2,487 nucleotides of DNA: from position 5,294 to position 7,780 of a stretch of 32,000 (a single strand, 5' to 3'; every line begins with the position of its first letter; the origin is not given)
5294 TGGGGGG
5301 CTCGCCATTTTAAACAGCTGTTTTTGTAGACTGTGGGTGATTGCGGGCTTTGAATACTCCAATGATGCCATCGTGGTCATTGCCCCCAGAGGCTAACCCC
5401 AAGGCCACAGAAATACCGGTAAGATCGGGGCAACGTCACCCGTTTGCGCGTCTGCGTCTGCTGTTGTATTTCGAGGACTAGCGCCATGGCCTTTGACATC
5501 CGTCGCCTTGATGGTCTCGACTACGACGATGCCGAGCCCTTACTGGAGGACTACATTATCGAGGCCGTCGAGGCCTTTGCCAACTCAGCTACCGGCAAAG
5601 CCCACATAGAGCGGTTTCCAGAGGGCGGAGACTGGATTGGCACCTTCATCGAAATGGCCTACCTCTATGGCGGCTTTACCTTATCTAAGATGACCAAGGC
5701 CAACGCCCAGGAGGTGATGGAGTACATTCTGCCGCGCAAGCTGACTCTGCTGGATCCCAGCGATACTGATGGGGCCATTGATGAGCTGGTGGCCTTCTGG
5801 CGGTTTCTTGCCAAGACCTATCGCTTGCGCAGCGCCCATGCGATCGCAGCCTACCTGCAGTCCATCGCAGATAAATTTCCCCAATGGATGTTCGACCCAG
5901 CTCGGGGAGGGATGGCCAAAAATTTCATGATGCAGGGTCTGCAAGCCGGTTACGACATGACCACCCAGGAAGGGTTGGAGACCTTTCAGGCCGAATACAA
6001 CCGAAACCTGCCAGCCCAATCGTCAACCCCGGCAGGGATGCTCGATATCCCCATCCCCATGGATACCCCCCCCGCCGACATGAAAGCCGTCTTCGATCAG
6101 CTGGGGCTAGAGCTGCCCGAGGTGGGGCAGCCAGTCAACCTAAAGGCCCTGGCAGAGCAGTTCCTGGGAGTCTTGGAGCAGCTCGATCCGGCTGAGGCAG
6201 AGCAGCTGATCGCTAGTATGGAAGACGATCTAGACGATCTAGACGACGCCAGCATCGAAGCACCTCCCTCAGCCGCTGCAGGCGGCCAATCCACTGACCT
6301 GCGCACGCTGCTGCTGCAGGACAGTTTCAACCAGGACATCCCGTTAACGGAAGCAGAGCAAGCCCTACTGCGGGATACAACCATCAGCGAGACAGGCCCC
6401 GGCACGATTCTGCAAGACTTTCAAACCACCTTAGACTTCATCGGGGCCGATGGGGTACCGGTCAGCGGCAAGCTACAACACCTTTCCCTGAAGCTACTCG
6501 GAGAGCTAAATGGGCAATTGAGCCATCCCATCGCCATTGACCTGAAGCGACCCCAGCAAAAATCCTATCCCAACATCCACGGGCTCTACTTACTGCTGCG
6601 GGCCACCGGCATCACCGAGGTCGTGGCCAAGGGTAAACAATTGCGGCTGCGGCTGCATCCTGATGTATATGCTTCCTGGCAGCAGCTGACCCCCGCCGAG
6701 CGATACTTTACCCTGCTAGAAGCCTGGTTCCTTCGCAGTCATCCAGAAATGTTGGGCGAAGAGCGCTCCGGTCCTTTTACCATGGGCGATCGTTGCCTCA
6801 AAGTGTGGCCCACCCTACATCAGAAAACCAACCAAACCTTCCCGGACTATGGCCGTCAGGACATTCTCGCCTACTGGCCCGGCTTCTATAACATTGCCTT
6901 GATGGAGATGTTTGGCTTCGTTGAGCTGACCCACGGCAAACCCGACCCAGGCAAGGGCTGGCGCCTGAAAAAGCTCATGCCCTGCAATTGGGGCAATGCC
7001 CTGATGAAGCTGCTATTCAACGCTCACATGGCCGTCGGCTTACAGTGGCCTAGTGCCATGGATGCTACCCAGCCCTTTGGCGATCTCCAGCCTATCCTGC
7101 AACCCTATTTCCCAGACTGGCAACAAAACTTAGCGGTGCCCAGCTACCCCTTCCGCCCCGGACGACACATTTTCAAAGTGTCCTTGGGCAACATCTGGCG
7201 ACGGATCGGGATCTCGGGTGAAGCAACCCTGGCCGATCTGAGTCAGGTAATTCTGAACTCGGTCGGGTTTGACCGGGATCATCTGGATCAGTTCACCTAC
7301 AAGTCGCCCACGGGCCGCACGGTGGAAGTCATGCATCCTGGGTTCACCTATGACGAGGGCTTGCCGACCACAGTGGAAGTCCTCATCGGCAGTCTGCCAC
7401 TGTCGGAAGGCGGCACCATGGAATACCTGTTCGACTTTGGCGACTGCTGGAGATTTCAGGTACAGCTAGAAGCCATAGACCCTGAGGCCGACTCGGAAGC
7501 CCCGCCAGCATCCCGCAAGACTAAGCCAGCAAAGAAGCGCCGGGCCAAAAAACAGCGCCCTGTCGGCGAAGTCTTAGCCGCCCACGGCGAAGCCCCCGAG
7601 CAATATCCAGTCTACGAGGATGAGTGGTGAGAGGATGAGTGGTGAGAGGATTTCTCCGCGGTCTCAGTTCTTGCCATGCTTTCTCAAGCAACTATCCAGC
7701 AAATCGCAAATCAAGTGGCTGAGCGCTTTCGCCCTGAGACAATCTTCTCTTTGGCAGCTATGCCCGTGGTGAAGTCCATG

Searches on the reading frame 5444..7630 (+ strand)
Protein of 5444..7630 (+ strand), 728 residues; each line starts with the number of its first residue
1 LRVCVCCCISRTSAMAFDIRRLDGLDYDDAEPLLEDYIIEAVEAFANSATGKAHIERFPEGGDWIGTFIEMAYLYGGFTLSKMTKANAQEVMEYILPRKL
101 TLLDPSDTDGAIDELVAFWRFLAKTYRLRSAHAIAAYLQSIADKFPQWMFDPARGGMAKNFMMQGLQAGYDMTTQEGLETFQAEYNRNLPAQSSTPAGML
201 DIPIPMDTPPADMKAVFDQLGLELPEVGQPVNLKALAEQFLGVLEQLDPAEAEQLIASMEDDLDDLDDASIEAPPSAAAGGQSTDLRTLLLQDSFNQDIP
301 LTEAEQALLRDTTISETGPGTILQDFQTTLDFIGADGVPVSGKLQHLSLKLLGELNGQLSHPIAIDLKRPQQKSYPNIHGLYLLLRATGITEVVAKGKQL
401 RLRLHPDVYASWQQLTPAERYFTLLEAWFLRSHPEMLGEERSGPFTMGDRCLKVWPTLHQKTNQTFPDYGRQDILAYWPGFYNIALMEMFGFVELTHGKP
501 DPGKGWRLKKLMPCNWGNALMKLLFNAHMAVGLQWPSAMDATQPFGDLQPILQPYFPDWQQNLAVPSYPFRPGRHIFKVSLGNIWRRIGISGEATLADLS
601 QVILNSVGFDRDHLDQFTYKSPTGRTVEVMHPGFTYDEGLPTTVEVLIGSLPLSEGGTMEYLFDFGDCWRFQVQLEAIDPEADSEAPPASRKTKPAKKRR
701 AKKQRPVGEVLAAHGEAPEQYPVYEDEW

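Call 37: search_protein_families(library=pfam, proteins=[window:5444-7630:+], max_evalue=0.00001)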
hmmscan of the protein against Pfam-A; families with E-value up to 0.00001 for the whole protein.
window:5444-7630:+ (728 aa): 1 family
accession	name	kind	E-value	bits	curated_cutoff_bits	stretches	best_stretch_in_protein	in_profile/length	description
PF07929.16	PRiA4_ORF3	-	5e-14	52.8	26.6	1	583-685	15-115/173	Plasmid pRiA4b ORF-3-like protein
